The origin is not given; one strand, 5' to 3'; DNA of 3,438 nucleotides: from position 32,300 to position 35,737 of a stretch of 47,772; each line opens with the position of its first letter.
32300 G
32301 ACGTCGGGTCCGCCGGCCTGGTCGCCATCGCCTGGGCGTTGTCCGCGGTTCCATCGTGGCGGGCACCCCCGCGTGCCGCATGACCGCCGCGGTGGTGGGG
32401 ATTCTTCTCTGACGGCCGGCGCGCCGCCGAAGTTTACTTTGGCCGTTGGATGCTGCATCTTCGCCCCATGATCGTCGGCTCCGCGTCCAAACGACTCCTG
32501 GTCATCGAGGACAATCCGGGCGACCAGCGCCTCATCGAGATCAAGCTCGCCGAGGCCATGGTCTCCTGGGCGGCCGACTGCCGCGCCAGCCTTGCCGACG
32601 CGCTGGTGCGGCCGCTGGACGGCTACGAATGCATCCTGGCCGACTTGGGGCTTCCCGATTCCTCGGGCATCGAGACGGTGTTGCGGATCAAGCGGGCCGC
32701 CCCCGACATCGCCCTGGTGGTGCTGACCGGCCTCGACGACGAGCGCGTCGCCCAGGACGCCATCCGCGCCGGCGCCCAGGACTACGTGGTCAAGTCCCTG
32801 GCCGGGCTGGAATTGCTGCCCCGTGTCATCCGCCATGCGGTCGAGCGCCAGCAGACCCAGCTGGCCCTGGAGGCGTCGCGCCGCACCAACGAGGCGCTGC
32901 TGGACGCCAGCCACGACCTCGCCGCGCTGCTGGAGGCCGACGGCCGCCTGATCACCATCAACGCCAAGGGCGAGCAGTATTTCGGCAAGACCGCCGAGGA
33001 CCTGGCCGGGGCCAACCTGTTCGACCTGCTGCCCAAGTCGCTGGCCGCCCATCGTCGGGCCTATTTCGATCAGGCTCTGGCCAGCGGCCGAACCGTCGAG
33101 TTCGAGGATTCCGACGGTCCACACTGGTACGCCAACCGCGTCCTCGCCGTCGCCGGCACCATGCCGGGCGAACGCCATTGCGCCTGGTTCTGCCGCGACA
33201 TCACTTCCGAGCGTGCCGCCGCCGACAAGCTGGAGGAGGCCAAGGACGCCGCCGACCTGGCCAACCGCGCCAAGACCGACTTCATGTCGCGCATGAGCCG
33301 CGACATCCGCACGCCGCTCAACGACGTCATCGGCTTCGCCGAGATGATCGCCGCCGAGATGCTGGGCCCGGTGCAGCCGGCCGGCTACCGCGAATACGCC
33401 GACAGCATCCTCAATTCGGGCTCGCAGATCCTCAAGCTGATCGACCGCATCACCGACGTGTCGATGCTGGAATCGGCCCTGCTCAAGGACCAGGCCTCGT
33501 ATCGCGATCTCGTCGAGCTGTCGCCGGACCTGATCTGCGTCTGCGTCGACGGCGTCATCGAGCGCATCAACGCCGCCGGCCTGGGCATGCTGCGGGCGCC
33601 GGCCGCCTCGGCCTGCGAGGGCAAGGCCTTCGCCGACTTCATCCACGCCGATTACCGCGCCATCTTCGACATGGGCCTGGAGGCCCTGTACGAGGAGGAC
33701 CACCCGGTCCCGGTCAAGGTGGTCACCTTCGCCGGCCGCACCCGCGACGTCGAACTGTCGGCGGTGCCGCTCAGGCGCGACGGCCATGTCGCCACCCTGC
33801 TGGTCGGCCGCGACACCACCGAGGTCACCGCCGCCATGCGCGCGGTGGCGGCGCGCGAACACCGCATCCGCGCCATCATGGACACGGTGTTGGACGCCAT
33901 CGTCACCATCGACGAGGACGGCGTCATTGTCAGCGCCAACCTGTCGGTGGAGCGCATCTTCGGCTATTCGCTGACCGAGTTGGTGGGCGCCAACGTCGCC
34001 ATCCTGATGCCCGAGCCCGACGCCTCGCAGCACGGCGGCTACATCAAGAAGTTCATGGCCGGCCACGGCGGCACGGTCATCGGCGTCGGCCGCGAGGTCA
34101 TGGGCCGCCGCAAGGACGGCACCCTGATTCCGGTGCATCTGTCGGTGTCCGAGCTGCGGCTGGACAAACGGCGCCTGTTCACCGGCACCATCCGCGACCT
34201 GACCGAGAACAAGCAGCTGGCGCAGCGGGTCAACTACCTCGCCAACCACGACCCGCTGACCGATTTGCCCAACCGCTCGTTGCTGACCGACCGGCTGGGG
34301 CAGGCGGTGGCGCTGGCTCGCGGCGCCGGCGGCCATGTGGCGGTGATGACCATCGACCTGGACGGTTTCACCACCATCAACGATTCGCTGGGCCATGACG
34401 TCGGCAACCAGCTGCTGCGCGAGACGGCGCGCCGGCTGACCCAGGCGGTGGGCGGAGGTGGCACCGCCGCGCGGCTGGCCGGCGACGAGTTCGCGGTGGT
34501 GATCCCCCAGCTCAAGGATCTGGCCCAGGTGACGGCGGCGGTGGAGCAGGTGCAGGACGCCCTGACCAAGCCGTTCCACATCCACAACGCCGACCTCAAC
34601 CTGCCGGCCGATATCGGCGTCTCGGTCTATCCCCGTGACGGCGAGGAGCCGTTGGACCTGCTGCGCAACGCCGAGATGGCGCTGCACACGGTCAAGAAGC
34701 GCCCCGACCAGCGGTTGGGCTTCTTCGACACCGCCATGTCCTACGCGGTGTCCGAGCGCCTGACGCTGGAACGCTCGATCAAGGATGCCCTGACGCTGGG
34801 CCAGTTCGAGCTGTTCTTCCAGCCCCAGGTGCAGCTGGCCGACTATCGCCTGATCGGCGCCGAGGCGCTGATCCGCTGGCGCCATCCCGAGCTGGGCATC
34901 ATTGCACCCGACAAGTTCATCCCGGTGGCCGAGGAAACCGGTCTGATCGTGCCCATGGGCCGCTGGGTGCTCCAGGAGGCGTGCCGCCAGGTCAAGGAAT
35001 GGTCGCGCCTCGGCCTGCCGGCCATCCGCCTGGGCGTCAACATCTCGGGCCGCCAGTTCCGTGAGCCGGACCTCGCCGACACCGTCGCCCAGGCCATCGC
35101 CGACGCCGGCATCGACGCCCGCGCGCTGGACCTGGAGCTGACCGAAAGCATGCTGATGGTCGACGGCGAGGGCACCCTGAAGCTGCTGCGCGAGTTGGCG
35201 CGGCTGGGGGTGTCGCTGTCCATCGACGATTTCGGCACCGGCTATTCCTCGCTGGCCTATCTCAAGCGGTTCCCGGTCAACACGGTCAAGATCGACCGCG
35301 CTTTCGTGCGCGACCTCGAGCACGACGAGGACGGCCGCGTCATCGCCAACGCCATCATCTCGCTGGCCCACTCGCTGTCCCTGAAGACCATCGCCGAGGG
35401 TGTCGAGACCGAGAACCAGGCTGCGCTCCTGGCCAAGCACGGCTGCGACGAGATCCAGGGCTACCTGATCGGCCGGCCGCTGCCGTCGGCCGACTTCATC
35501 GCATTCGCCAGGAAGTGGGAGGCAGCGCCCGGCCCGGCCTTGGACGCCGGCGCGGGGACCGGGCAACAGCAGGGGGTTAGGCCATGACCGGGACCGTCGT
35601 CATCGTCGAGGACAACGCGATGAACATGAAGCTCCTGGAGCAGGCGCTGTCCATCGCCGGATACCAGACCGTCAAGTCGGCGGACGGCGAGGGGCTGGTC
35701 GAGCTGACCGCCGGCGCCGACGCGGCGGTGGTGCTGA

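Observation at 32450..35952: c-di-GMP enzyme carrying a His-less, ATPase-less DHp domain, translationally coupled to a DivK-like regulator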

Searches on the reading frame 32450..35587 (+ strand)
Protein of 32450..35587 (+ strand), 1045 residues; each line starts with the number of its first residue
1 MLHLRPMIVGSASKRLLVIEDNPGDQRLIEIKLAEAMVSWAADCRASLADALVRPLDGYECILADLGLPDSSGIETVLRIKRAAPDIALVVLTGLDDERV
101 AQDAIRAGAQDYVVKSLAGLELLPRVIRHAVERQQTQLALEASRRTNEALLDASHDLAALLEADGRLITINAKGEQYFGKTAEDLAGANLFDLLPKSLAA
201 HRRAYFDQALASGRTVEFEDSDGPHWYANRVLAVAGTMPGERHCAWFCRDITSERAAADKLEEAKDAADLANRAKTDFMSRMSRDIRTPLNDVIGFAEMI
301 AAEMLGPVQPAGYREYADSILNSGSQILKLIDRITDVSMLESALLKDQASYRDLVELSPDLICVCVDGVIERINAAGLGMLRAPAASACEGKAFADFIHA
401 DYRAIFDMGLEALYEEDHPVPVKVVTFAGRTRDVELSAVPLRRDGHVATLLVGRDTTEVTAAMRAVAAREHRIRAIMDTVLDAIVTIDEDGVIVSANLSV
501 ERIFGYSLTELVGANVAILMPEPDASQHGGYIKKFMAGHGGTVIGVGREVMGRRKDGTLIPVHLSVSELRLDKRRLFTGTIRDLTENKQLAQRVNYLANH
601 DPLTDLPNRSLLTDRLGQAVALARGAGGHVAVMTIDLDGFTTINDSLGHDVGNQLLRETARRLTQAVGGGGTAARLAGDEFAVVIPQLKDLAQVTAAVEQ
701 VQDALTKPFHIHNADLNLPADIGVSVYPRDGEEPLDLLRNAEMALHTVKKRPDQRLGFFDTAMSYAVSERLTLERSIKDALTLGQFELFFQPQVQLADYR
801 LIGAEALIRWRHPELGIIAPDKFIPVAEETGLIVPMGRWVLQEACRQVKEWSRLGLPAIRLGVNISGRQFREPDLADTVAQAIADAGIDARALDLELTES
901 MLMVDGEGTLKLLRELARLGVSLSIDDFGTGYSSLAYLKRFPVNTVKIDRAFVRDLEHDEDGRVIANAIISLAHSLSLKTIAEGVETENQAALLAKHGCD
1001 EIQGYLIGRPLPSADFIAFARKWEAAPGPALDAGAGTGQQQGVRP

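Call 3: search_protein_families(library=pfam, proteins=[window:32450-35587:+], max_evalue=0.1)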
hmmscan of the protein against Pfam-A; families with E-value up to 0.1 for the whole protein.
window:32450-35587:+ (1045 aa): 10 families
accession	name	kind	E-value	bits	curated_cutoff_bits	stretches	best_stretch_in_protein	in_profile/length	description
PF00563.25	EAL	-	2.6e-75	253.3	31.3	1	775-1010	2-236/236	EAL domain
PF00990.26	GGDEF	-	1.8e-39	135.5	23.8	1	598-752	1-158/161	Diguanylate cyclase, GGDEF domain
PF08448.16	PAS_4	-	4.4e-32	111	23.1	3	151-255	1-109/110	PAS fold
PF00989.32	PAS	-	2.2e-26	92.5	22.6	3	472-583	2-112/113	PAS fold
PF13426.13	PAS_9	-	3e-26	92.1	27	3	482-586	2-103/103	PAS domain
PF13188.13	PAS_8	-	1.7e-16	59.9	21.8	2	472-524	2-51/65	PAS domain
PF00072.30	Response_reg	-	4.6e-13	49.7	30.2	1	17-123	2-107/111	Response regulator receiver domain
PF00512.31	HisKA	-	4.3e-12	46.3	26.9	1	274-342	1-65/66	His Kinase A (phospho-acceptor) domain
PF24820.1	Diguanyl_cycl_sensor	-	3e-11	43.7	28.1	1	477-583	2-109/109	Diguanylate cyclase-like sensor domain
PF08447.18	PAS_3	-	0.0012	19.6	25.6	0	494-565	2-71/89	PAS fold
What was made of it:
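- Checked: Pfam (call 3) places these domains on the 1045-aa product of 32450-35587(+): REC 17-123, PAS 151-255, HisKA 274-342 (46.3 bits against a gathering score of 26.9, covering 1-65 of 66 model positions), PAS about 350-460, PAS 472-583, GGDEF 598-752 and EAL 775-1010.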

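Call 13: search_protein_families(library=ncbifam, proteins=[window:32450-35587:+], max_evalue=0.01)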
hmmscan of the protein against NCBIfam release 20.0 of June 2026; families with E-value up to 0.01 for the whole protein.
window:32450-35587:+ (1045 aa): 119 families (the best 25 are shown)
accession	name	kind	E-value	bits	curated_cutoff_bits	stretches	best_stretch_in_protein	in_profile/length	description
NF045675.1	PhdiestaseDibA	equivalog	2.4e-149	498.5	980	1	463-1015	70-620/623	phosphodiesterase DibA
NF053781.1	cdiGMPphdstlr2612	equivalog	9e-121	404.5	1600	1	455-1019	699-1264/1268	Tlr1612 family c-di-GMP phosphodiesterase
NF008467.0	PRK11359.1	equivalog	1.5e-120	403.6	857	2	586-1018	364-790/800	oxygen-sensing cyclic-di-GMP phosphodiesterase DosP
NF007474.0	PRK10060.1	equivalog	1.3e-115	387.1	782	1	476-1020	116-654/663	cyclic di-GMP phosphodiesterase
NF052458.1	PhdiestGepA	equivalog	1.8e-94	317.6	1200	1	599-1016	426-837/840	phosphodiesterase GepA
NF008807.1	PRK11829.1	equivalog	3.9e-83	279.7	733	1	592-1018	236-660/670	biofilm formation regulator HmsP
NF007298.0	PRK09776.1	equivalog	6.8e-65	219.6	1135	1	438-1018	521-1104/1111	diguanylate cyclase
NF007839.0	PRK10551.1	equivalog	6e-55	186.8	461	1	765-1022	256-512/518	cyclic di-GMP phosphodiesterase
NF052596.1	RR_EAL_PvrR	equivalog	3.9e-51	173.9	580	1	773-1019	143-388/398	response regulator cyclic di-GMP phosphodiesterase PvrR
TIGR00229.1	sensory_box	domain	2.1e-44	150.7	22.9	3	468-593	2-125/126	PAS domain S-box protein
NF045673.1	c-di-GMPRcptLapD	equivalog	3.8e-44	151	1020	1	587-1012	225-646/647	cyclic di-GMP receptor LapD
NF041777.1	sens_FixL_Rhizob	equivalog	1.4e-42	146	850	1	456-597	108-249/485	sensor protein FixL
NF007423.1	PRK09966.1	equivalog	1.4e-36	126.3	325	1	585-749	230-390/390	diguanylate cyclase DgcN/YfiN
NF041593.1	histid_kinase_PdhS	equivalog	7.6e-36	123.4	2000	2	132-347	654-874/1041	cell-division control histidine kinase PdhS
NF007135.0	PRK09581.1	equivalog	2.5e-32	112.3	474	2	588-751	283-447/457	PleD family two-component system response regulator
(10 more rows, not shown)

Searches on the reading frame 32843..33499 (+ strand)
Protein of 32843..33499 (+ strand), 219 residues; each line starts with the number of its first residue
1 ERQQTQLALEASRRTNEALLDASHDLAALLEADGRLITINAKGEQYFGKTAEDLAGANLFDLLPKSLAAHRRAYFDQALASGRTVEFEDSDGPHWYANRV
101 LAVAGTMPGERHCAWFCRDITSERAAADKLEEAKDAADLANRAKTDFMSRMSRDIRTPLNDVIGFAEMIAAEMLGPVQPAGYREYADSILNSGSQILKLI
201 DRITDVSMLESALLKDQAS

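Call 28: search_protein_families(library=ncbifam, proteins=[window:32843-33499:+], max_evalue=0.00001)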
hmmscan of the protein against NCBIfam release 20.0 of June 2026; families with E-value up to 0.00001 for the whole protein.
window:32843-33499:+ (219 aa): 19 families
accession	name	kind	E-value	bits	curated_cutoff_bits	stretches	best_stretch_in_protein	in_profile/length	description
NF041593.1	histid_kinase_PdhS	equivalog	1.8e-23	82.5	2000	1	5-215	658-873/1041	cell-division control histidine kinase PdhS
NF050805.1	CellDivHKDivJCaul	equivalog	8.8e-20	70.4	1000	1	15-211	174-364/531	cell cycle sensor histidine kinase DivJ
NF041947.1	LuxQ_Vibrio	equivalog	1.1e-14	53.3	1200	1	8-212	343-536/843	quorum-sensing autoinducer 2 sensor kinase/phosphatase LuxQ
TIGR02956.1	TMAO_torS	equivalog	1.7e-14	52.9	676.5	1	131-212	451-528/967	TMAO reductase system sensor histidine kinase/response regulator TorS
NF008302.0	PRK11091.1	equivalog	2e-13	49.5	838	1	1-178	142-317/779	aerobic respiration two-component sensor histidine kinase ArcB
NF008318.0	PRK11107.1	equivalog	8.6e-13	47.2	890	1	130-212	279-357/920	two-component sensor histidine kinase BarA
NF038297.2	hybrid_HK_HrmK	equivalog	9.5e-12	44.3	725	1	118-213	209-303/607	hybrid histidine kinase/response regulator HrmK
NF047874.1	MASE3_PAS_HK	subfamily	6.7e-11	41.7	560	1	2-215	253-472/655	MASE3 domain-containing sensor histidine kinase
NF011874.0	PRK15347.1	equivalog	7e-10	37.6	852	1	128-212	382-462/921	two component system sensor kinase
NF045901.1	HisKinLetSLeg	equivalog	1.6e-09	36.4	1650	1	134-213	283-358/906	two-component system sensor histidine kinase LetS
NF045911.1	TCSHisKinNblS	equivalog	2.1e-09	36.3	1000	1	9-212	261-455/621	two-component system sensor histidine kinase NblS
NF007420.1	PRK09959.1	equivalog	4.3e-09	34.5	1995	1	108-212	674-777/1197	acid-sensing system histidine kinase EvgS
NF008099.0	PRK10841.1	equivalog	6e-09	34.2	920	1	126-215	452-537/949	two-component system sensor histidine kinase RcsC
TIGR00229.1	sensory_box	domain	8e-09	35.7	22.9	1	17-129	8-125/126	PAS domain S-box protein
NF008543.0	PRK11466.1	equivalog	1.2e-08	33.3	982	1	132-211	432-507/914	TMAO reductase system sensor histidine kinase/response regulator TorS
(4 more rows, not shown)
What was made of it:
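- On PleC/DivJ/PdhS-type DHp: The PdhS and DivJ models rank first for PAS1+DHp (call 28).
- PAS1+DHp scores best against the PdhS (82 bits) and DivJ (70 bits) models; the next family scores 53 (call 28).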

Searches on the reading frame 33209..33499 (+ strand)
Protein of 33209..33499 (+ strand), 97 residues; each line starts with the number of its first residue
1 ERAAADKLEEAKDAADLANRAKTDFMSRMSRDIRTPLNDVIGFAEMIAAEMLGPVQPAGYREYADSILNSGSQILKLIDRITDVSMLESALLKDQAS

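Call 18: search_solved_structures(query=window:33209-33499:+, max_evalue=0.001, show_alignments=4)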
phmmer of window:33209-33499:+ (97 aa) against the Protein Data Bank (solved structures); distinct sequences matched with E-value up to 0.001: 14.
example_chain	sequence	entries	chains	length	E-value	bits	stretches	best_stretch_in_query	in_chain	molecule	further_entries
7n0e_B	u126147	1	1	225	2e-09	40.9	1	22-92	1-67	Histidine kinase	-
7z8n_A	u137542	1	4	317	3.9e-09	40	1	9-91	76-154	Histidine kinase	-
6dk7_A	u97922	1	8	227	5.6e-09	39.5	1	24-92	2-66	RetS (Regulator of Exopolysaccharide and Type III Secretion)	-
6dk8_A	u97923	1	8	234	6e-09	39.4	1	24-92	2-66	RetS (Regulator of Exopolysaccharide and Type III Secretion)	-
4jas_A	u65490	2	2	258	6.2e-08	36.1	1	18-92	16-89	Histidine kinase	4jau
4mt8_A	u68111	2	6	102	8e-07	32.6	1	8-88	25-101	Ethylene response sensor 1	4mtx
7n0e_A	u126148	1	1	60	2.2e-06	31.2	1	24-85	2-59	Histidine kinase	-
5uht_A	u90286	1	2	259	4.2e-06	30.3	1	17-92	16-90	Sensor histidine kinase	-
3dge_A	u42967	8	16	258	4.5e-06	30.2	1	18-92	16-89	Sensor protein | Histidine kinase | Sensor histidine kinase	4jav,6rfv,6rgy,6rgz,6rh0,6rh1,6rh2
2c2a_A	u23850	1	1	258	4.6e-06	30.2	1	18-92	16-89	SENSOR HISTIDINE KINASE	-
7p8e_A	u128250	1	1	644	5.2e-06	30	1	7-93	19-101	Receiver domain of histidine kinase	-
6rh7_A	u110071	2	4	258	6.3e-06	29.8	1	18-92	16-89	Sensor histidine kinase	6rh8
6azr_A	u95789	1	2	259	2.2e-05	28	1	17-92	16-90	Sensor histidine kinase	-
4q20_A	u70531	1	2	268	4.2e-05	27.1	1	14-89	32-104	Sensor protein DivL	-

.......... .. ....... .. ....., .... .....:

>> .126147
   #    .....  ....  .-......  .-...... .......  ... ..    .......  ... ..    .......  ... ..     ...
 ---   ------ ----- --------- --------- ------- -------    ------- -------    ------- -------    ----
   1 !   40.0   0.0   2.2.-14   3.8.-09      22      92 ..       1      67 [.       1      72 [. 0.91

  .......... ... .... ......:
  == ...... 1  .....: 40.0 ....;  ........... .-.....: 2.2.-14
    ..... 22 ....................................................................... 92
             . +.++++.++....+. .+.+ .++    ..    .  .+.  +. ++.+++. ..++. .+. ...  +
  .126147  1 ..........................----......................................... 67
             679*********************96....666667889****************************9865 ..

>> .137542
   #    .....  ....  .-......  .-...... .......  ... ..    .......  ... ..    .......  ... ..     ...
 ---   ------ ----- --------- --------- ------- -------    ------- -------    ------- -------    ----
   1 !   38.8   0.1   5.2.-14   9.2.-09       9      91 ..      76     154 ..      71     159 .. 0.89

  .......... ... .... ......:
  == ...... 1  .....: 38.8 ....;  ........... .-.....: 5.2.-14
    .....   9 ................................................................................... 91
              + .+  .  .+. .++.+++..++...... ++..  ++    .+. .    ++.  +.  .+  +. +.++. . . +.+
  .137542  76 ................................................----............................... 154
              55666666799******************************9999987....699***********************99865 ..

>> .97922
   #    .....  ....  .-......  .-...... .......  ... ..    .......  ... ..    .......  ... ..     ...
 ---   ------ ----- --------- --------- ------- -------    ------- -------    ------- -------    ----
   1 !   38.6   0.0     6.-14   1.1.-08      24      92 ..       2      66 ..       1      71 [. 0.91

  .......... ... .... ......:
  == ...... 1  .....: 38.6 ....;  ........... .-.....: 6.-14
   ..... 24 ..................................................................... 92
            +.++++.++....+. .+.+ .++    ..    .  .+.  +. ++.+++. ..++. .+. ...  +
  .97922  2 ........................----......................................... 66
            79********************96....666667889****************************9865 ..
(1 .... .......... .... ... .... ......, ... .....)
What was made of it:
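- On DivL-type pseudokinase: The target DHp matches DivL only at E 4e-5 (call 18).
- Checked: Alignments to solved kinases (RetS, HK853, DivL) put this Arg in register with the phospho-His (call 18).
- RetS is among the best solved matches of the DHp (call 18).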

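Call 28: search_protein_families(library=ncbifam, proteins=[window:33227-33499:+], max_evalue=0.00001)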
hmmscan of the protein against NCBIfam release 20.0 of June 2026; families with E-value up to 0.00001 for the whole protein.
window:33227-33499:+ (91 aa): 14 families
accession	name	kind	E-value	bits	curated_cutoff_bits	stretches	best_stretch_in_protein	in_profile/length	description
NF041593.1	histid_kinase_PdhS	equivalog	1.3e-18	66.4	2000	1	2-87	788-873/1041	cell-division control histidine kinase PdhS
TIGR02956.1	TMAO_torS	equivalog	2.3e-15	55.8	676.5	1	3-84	451-528/967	TMAO reductase system sensor histidine kinase/response regulator TorS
NF050805.1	CellDivHKDivJCaul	equivalog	2.5e-15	55.7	1000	1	2-83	284-364/531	cell cycle sensor histidine kinase DivJ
NF008318.0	PRK11107.1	equivalog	1.1e-13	50.3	890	1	2-84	279-357/920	two-component sensor histidine kinase BarA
NF041947.1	LuxQ_Vibrio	equivalog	7.1e-12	44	1200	1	3-85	459-537/843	quorum-sensing autoinducer 2 sensor kinase/phosphatase LuxQ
NF038297.2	hybrid_HK_HrmK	equivalog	2.1e-11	43.2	725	1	7-86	226-304/607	hybrid histidine kinase/response regulator HrmK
NF011874.0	PRK15347.1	equivalog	2.2e-10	39.3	852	1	2-84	384-462/921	two component system sensor kinase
NF045901.1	HisKinLetSLeg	equivalog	2.5e-10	39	1650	1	6-85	283-358/906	two-component system sensor histidine kinase LetS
NF008543.0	PRK11466.1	equivalog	1.4e-09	36.4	982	1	5-83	433-507/914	TMAO reductase system sensor histidine kinase/response regulator TorS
NF008099.0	PRK10841.1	equivalog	2.1e-09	35.7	920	1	2-87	456-537/949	two-component system sensor histidine kinase RcsC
NF008302.0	PRK11091.1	equivalog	1.4e-07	30.1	838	1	4-71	271-334/779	aerobic respiration two-component sensor histidine kinase ArcB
NF033091.0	HK_VanS_ACDEFG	equivalog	3.3e-07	29.7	400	1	1-80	59-136/293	vancomycin resistance histidine kinase VanS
NF007420.1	PRK09959.1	equivalog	6.6e-07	27.2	1995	1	3-85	699-778/1197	acid-sensing system histidine kinase EvgS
TIGR02966.1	phoR_proteo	equivalog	7.9e-07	28.4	334.2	1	13-85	111-181/333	phosphate regulon sensor histidine kinase PhoR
